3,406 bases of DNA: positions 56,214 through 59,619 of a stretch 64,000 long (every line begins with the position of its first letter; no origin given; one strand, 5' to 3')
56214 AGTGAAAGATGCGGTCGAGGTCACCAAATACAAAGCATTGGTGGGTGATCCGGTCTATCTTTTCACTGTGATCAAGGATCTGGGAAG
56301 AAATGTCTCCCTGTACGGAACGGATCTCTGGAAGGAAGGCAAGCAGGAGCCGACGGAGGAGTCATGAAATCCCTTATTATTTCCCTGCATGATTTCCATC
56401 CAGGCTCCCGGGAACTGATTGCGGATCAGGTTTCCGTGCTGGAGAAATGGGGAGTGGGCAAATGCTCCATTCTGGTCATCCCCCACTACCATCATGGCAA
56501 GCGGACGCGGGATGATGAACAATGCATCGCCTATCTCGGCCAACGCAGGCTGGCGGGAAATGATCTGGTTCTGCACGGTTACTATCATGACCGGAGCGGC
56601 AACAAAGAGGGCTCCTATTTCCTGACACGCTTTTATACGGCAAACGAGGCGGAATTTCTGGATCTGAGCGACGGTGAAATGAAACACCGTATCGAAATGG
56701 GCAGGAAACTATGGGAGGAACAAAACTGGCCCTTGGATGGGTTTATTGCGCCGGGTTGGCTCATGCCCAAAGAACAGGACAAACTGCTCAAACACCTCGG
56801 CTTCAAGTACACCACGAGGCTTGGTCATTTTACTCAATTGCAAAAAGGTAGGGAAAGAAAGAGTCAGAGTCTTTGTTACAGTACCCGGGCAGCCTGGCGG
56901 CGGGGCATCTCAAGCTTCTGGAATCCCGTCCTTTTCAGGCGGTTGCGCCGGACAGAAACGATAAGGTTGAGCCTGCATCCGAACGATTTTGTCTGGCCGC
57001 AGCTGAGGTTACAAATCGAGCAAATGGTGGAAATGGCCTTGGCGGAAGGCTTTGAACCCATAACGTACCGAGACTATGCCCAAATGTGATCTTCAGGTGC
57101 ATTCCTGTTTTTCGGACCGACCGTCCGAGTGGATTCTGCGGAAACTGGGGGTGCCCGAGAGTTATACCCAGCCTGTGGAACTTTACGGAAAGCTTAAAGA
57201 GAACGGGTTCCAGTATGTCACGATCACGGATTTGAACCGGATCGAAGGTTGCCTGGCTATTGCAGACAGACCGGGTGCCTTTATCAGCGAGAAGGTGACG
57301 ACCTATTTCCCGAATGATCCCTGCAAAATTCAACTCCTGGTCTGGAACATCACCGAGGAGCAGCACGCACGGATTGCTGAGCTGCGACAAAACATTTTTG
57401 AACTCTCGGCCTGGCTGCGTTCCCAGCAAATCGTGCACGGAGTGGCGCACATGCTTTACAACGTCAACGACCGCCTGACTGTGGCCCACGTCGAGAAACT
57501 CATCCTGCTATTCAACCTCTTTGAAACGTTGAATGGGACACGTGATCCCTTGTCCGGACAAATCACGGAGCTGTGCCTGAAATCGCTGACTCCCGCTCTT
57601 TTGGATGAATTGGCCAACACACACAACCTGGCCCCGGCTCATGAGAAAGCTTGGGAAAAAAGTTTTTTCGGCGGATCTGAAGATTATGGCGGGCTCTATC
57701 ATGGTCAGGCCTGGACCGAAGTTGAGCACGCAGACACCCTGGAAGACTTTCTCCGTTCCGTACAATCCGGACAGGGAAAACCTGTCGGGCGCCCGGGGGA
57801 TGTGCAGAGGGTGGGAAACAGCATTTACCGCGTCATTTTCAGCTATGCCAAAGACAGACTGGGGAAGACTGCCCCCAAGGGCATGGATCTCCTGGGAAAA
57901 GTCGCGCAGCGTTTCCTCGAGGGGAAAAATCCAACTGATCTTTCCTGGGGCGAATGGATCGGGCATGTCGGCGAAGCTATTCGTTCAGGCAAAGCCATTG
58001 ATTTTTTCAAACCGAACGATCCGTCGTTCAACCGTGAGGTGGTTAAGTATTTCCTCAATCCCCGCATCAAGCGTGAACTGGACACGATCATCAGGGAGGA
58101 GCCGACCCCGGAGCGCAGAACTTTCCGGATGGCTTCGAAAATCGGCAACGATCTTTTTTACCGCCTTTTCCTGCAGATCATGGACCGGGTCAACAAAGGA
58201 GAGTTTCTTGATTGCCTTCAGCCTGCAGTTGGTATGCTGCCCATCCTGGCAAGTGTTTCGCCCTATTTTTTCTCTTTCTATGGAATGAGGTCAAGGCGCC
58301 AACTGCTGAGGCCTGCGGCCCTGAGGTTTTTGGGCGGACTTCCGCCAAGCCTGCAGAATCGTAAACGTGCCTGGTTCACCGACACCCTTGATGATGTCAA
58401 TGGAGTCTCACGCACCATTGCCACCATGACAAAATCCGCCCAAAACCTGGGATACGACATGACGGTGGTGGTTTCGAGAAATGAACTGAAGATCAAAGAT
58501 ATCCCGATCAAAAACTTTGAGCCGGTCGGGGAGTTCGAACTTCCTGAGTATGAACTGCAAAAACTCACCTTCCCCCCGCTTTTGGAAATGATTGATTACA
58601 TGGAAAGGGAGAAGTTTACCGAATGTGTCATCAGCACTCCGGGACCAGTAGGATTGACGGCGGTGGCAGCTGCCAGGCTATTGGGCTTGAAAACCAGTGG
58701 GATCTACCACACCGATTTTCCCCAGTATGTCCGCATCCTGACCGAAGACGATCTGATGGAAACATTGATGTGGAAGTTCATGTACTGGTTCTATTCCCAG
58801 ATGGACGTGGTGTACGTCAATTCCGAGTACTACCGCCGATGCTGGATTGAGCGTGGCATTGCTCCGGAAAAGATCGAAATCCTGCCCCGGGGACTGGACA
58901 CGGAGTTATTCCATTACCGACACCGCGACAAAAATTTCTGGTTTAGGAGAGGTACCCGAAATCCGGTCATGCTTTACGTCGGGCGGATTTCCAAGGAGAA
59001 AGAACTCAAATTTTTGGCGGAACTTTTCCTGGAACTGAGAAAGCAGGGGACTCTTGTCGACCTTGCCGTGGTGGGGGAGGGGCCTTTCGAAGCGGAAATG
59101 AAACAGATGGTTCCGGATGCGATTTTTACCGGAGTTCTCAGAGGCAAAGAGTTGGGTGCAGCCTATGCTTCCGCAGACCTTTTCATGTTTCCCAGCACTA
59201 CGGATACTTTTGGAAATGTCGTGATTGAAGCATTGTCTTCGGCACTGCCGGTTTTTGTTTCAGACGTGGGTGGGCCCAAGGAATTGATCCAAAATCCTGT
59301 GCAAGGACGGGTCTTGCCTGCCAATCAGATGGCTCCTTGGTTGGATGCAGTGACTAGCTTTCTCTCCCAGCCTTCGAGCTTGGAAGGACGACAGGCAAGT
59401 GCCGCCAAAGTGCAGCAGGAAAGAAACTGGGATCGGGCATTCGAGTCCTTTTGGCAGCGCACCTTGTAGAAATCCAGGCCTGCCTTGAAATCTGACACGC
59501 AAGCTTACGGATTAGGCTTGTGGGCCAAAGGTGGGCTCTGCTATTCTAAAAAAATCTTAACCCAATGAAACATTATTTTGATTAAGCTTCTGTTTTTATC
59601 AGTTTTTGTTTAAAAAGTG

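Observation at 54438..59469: Translationally coupled GT4-GNAT-DUF2334-PHP::GT4 operon: candidate pathway for a de-N-acetylated and re-acylated glycoside, not a classical polysaccharide locus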

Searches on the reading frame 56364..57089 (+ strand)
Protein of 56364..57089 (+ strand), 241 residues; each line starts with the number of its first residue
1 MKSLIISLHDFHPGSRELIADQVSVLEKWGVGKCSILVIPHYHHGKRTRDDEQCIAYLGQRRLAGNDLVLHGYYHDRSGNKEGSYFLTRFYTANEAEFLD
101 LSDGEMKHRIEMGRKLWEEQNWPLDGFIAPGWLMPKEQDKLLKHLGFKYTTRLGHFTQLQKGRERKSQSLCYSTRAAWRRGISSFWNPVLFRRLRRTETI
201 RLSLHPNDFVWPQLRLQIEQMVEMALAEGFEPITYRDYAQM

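Call 6: search_protein_families(library=pfam, proteins=[window:56364-57089:+], max_evalue=0.01)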
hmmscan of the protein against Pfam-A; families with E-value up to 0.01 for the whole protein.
window:56364-57089:+ (241 aa): 1 family
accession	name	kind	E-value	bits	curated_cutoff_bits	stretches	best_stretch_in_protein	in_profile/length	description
PF10096.14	DUF2334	-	1.6e-23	83.8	26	1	4-182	2-170/203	Uncharacterized protein conserved in bacteria (DUF2334)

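Call 7: search_protein_families(library=ncbifam, proteins=[window:56364-57089:+], max_evalue=0.01)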
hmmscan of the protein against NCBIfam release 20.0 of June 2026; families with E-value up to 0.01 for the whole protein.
window:56364-57089:+ (241 aa): 1 family
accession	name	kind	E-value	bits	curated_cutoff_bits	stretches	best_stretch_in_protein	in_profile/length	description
NF053788.1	GlcNAc_PG_deac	equivalog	1.3e-55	188.5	280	1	3-237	2-238/241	N-acetylglucosaminyl phosphatidylglycerol deacetylase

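Call 50: search_solved_structures(query=window:56364-57089:+, max_evalue=1)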
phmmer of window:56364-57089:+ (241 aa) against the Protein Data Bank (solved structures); distinct sequences matched with E-value up to 1: 0.

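Call 51: search_dna_similar(query=window:56364-57089:+, collection=plasmids, mode=protein, max_evalue=0.00001, max_rows=25)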
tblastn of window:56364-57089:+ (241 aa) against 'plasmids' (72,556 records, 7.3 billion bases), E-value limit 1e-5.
Records with a match: 144; places in all: 144; records where one place covers at least 80% of the query: 144.
Best place of each record, by identity: <60% 144.
By first word of the organism name: Ralstonia 137; Novosphingobium 3; Sphingomonas 2; Sphingobium 1; Thermomicrobium 1.
By predicted mobility (MOB-suite, as given by PLSDB): mobilizable 105; non-mobilizable 38; conjugative 1.
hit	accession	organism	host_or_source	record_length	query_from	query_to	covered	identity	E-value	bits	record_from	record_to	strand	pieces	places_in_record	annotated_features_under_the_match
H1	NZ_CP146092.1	Ralstonia sp. RRA.1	-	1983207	2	241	100%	32.2%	1e-31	129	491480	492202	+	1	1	none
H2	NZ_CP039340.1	Ralstonia pseudosolanacearum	-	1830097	4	240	98%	32.6%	3e-29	122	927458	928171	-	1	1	none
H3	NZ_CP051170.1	Ralstonia pseudosolanacearum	Whole organism,potato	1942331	4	240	98%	32.5%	2e-28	119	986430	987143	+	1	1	none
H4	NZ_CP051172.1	Ralstonia pseudosolanacearum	Whole organism,potato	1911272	4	240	98%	32.2%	1e-28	120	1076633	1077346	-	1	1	none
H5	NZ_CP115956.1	Ralstonia pseudosolanacearum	Solanum tuberosum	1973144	4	240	98%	32.2%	1e-28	120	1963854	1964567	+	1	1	none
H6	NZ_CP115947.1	Ralstonia solanacearum MolK2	Musa sp.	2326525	2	241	100%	31.4%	9e-30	124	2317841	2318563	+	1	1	record has no annotation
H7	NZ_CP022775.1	Ralstonia solanacearum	Solanum tuberosum,single cell,Potato ...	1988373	4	240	98%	31.8%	4e-28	119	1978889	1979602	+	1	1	none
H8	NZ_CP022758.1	Ralstonia solanacearum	Solanum tuberosum,single cell,Potato ...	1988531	4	240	98%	31.8%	5e-28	118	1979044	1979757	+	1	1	none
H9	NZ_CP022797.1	Ralstonia solanacearum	Solanum tuberosum,single cell,Potato ...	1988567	4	240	98%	31.8%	5e-28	118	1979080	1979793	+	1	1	none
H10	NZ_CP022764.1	Ralstonia solanacearum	Solanum tuberosum,single cell,Potato ...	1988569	4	240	98%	31.8%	5e-28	118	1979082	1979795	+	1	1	none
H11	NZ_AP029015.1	Ralstonia pseudosolanacearum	-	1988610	4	240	98%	31.8%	5e-28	118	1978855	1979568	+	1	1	none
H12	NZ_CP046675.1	Ralstonia nicotianae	tobacco,cell culture,leaf veins ...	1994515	4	240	98%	31.8%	9e-28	117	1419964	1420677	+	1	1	none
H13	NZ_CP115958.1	Ralstonia pseudosolanacearum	Solanum lycopersicum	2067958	4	240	98%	31.8%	1e-27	117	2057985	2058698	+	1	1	none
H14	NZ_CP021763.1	Ralstonia pseudosolanacearum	Solanum lycopersicum,Tomato with ...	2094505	4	240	98%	31.8%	1e-27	117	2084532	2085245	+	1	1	none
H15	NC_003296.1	Ralstonia pseudosolanacearum GMI1000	-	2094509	4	240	98%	31.8%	1e-27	117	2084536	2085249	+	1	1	none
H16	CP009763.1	Ralstonia solanacearum OE1-1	Solanum virginianum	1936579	4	240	98%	31.8%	1e-27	117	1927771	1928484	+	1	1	DUF2334 domain-containing protein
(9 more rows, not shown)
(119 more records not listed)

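Call 52: get_annotated_region(hit=H16, flank=5000)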
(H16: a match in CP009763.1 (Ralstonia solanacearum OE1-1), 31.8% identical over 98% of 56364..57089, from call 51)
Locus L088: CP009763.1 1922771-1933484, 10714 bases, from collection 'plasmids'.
description: Ralstonia solanacearum OE1-1 plasmid, complete genome
organism: Ralstonia solanacearum OE1-1 (NCBI taxid 1429399)
taxonomy: Bacteria; Pseudomonadota; Betaproteobacteria; Burkholderiales; Burkholderiaceae; Ralstonia; Ralstonia solanacearum; Ralstonia solanacearum OE1-1
host: -; source: Solanum virginianum; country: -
typing (MOB-suite, as given by PLSDB): mobilizable; relaxase MOBP
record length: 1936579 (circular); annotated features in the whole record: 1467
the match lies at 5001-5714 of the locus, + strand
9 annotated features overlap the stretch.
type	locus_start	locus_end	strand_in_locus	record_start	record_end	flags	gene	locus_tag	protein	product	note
CDS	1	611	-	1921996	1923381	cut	-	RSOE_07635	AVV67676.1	sigma-54-dependent Fis family transcriptional regulator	-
CDS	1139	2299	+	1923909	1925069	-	-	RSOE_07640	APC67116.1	sigma-54-dependent Fis family transcriptional regulator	-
CDS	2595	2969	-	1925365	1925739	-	-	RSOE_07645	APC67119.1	hypothetical protein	-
CDS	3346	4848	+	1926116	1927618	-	-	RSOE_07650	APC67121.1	RNA polymerase sigma-54 factor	-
CDS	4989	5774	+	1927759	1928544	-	-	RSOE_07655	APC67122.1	DUF2334 domain-containing protein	-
CDS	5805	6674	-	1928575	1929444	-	-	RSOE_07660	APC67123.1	hypothetical protein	-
CDS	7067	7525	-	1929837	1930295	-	-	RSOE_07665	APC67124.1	hypothetical protein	-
CDS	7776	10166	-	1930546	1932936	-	-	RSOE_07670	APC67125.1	hybrid sensor histidine kinase/response regulator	-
CDS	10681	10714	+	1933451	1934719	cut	-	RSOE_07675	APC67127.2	integrase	-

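Call 84: search_protein_families(library=padloc, proteins=[window:56364-57089:+], max_evalue=0.001)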
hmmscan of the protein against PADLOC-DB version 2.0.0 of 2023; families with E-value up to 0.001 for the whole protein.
window:56364-57089:+ (241 aa): 0 families

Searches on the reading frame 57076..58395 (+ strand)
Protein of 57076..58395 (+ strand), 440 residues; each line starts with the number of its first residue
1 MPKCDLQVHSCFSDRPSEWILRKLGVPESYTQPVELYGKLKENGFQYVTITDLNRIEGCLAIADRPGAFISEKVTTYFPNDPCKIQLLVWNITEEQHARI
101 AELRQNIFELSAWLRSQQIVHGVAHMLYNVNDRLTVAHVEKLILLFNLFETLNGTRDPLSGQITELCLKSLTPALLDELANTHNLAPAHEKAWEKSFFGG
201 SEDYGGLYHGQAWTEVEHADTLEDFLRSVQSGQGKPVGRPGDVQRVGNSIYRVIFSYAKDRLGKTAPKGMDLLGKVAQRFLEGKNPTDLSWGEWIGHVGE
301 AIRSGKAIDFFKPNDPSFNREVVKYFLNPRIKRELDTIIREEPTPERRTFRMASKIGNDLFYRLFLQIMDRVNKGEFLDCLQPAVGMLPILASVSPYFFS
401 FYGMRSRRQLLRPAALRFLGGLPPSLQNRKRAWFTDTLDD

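Call 15: search_protein_families(library=pfam, proteins=[window:57076-58395:+], max_evalue=10)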
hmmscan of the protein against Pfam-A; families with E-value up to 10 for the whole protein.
window:57076-58395:+ (440 aa): 0 families

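Call 16: search_solved_structures(query=window:57076-58395:+, max_evalue=10)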
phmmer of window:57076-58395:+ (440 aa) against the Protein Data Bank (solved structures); distinct sequences matched with E-value up to 10: 2.
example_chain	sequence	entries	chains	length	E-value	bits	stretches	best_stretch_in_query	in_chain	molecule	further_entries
11yz_A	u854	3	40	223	0.94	11.5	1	117-180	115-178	GTP cyclohydrolase 1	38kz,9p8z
3ebq_A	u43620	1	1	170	1.2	11.1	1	266-333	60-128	MOLECULE: PPPDE1 (PERMUTED PAPAIN FOLD PEPTIDASES OF DSRNA VIRUSES AND EUKARYOTES 1), UPF0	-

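Call 23: search_protein_representatives(protein=window:57076-58395:+)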
Query: 440 residues. Proteins with E-value up to 0.001 (for the whole library): 1331; up to 1e-10: 855; up to 1e-30: 388. The best 150 are listed.
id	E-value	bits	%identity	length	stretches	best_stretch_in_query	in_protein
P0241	5.3e-172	589.2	82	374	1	1-312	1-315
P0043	4.6e-148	510.2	53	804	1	1-440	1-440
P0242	1.5e-131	455.8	50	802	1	2-440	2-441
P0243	6.6e-102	358.1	40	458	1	3-430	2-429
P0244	9.5e-94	331.2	39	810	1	3-440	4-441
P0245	8.7e-92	324.8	36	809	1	3-440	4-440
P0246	1.5e-91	324.0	50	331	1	1-289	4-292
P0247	6.1e-89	315.4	37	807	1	3-440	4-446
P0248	2.1e-84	300.4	39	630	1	3-436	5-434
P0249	5.1e-84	299.2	45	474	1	111-429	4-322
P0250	4.7e-82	292.7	37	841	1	3-439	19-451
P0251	8.8e-82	291.8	36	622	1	3-423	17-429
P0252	2.1e-80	287.3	36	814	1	1-436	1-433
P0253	4.2e-80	286.3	37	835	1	3-419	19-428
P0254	1.3e-79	284.7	39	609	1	3-437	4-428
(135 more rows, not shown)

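Call 39: predict_structure(alignment_id=A3)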
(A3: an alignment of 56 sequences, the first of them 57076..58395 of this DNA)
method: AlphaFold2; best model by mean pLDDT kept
length: 440 residues; sequences in the alignment: 56
mean_pLDDT: 85.2   pTM: 0.83
mean pLDDT of the five models: 85.2, 83.8, 82.7, 81.0, 80.6
residues with pLDDT >= 90: 228; 70-90: 144; 50-70: 39; < 50: 29
segments of 3 or more residues with pLDDT < 50: 298-303, 305-315, 433-440
pLDDT, mean of each block of 10 residues (from residue 1): 95 72 68 95 97 96 97 96 96 98 98 98 93 95 98 92 97 98 97 97 87 96 97 95 86 79 66 75 77 49 43 54 80 90 88 86 87 84 75 79 81 96 85 43
secondary structure, 60 per line:
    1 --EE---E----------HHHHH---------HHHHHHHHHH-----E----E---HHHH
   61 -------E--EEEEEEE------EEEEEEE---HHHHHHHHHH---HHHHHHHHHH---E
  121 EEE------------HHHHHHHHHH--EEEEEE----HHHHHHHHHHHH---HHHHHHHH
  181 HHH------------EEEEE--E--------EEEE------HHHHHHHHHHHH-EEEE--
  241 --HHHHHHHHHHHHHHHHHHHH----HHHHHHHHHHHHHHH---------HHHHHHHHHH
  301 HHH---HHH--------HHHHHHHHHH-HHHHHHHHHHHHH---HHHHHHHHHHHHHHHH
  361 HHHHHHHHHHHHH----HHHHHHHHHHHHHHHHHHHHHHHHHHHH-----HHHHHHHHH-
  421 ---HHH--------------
elements in order: H19-23 H33-42 H57-60 E71-77 E84-90 H94-103 H107-116 E120-123 H136-145 E148-153 H158-169 H173-183 E196-200 E212-215 H222-233 E235-238 H243-262 H267-281 H291-303 H318-327 H329-341 H345-373 H378-405 H411-419

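Call 44: fold_search(model_id=the predicted structure, library=pdb)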
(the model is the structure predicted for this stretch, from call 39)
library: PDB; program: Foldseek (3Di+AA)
matches with E <= 10: 280; with E <= 0.001: 7
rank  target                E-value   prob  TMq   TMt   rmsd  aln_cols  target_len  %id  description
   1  7ug9                  3.3e-06  1.00  0.29  0.56   5.5       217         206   16  Crystal structure of RNase AM PHP domain (released 2022-08-31)
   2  9etk                  7.3e-05  1.00  0.25  0.37  12.1       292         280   11  Crystal structure of Vibrio cholerae RNase AM (released 2024-09-11)
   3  3o0f                  2.3e-04  1.00  0.29  0.42  11.0       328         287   13  Crystal structure of a putative metal-dependent phosphoesterase (BAD_1165) from bifidobacterium adolescentis atcc 15703  (released 2010-08-25)
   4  2anu_F                3.7e-04  1.00  0.31  0.57   9.0       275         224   16  Crystal structure of Predicted metal-dependent phosphoesterase (PHP family) (tm0559) from THERMOTOGA MARITIMA at 2.40  (released 2005-10-18)
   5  2anu_E                3.7e-04  1.00  0.31  0.55   9.0       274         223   14  Crystal structure of Predicted metal-dependent phosphoesterase (PHP family) (tm0559) from THERMOTOGA MARITIMA at 2.40  (released 2005-10-18)
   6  2anu_A                8.6e-04  1.00  0.31  0.57   8.7       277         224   16  Crystal structure of Predicted metal-dependent phosphoesterase (PHP family) (tm0559) from THERMOTOGA MARITIMA at 2.40  (released 2005-10-18)
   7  3e0f                  8.6e-04  1.00  0.28  0.41  10.4       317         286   13  Crystal structure of a putative metal-dependent phosphoesterase (bad_1165) from bifidobacterium adolescentis atcc 15703  (released 2008-09-02)
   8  2yb1                  8.3e-03  1.00  0.26  0.38   7.8       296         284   12  Structure of an amidohydrolase from Chromobacterium violaceum (EFI target EFI-500202) with bound Mn, AMP and phosphate. (released 2011-03-16)
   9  7pu7_A                6.8e-02  0.44  0.24  0.12  21.2       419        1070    9  DNA polymerase from M. tuberculosis (released 2022-02-23)
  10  5zfp_B                4.5e-01  0.15  0.11  0.20  24.6       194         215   13  Structure of the ExbB/ExbD hexameric complex (released 2018-05-09)
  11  6z0c_A                6.1e-01  0.11  0.11  0.20  17.9       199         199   10  Structure of in silico modelled artificial Maquette-3 protein (released 2021-03-17)
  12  6z0c_C                6.8e-01  0.09  0.11  0.19  18.0       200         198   10  Structure of in silico modelled artificial Maquette-3 protein (released 2021-03-17)
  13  8r5q_A                6.8e-01  0.03  0.08  0.11  20.4       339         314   11  Structure of apo TDO with a bound inhibitor (released 2024-01-17)
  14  4q25_A                7.2e-01  0.10  0.10  0.16  15.2       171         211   10  Crystal structure of PhoU from Pseudomonas aeruginosa (released 2015-02-18)
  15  8s2f_BBB              8.4e-01  0.11  0.11  0.23  25.5       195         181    9  Crystal structure of Borrelia burgdorferi paralogous family 12 outer surface protein BBH37 (released 2025-03-05)
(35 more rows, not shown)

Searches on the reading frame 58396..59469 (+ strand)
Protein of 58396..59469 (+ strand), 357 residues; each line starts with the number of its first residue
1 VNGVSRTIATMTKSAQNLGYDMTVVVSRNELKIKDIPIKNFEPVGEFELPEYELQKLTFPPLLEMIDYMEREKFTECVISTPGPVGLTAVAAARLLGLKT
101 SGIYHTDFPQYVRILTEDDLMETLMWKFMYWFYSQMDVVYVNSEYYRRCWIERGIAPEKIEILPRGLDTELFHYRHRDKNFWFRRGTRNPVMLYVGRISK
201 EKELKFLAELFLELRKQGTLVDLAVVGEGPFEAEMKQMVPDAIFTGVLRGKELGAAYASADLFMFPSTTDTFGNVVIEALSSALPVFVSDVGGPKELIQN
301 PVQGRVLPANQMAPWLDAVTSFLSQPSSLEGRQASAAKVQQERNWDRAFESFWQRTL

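Call 49: search_solved_structures(query=window:58396-59469:+, max_evalue=0.00001)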
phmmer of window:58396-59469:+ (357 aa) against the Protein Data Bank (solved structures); distinct sequences matched with E-value up to 0.00001: 11.
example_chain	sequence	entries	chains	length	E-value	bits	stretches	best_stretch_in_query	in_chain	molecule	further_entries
6kih_A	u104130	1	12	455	3.1e-09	39.8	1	142-346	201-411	Tll1590 protein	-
5ze7_B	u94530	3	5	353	9e-08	35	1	189-324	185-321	UDP-glucose:tetrahydrobiopterin glucosyltransferase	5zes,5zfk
5zer_A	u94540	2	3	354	9e-08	35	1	189-324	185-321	UDP-glucose:tetrahydrobiopterin glucosyltransferase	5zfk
8b5s_B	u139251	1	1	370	4.5e-07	32.7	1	200-310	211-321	UDP-glucose:(Heptosyl) LPS alpha 1,3-glucosyltransferase WaaG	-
8b5q_A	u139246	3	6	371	4.5e-07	32.7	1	200-310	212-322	UDP-glucose:(Heptosyl) LPS alpha 1,3-glucosyltransferase WaaG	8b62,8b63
8b5s_A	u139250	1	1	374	4.6e-07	32.7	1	200-310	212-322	UDP-glucose:(Heptosyl) LPS alpha 1,3-glucosyltransferase WaaG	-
4rbn_A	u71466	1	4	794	6.4e-07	32.2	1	261-325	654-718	Sucrose synthase:Glycosyl transferases group 1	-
5e9t_A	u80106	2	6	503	1.9e-06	30.6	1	187-328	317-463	Glycosyltransferase Gtf1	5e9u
9v0l_A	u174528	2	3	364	7.5e-06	28.7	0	186-335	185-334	tetrahydrobiopterin glucosyltransferases | tetrahydrobiopterin glucosyltransferase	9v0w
3c4q_A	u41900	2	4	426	8.1e-06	28.6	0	249-326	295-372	Predicted glycosyltransferases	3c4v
3c48_A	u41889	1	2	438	8.7e-06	28.5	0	249-326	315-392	Predicted glycosyltransferases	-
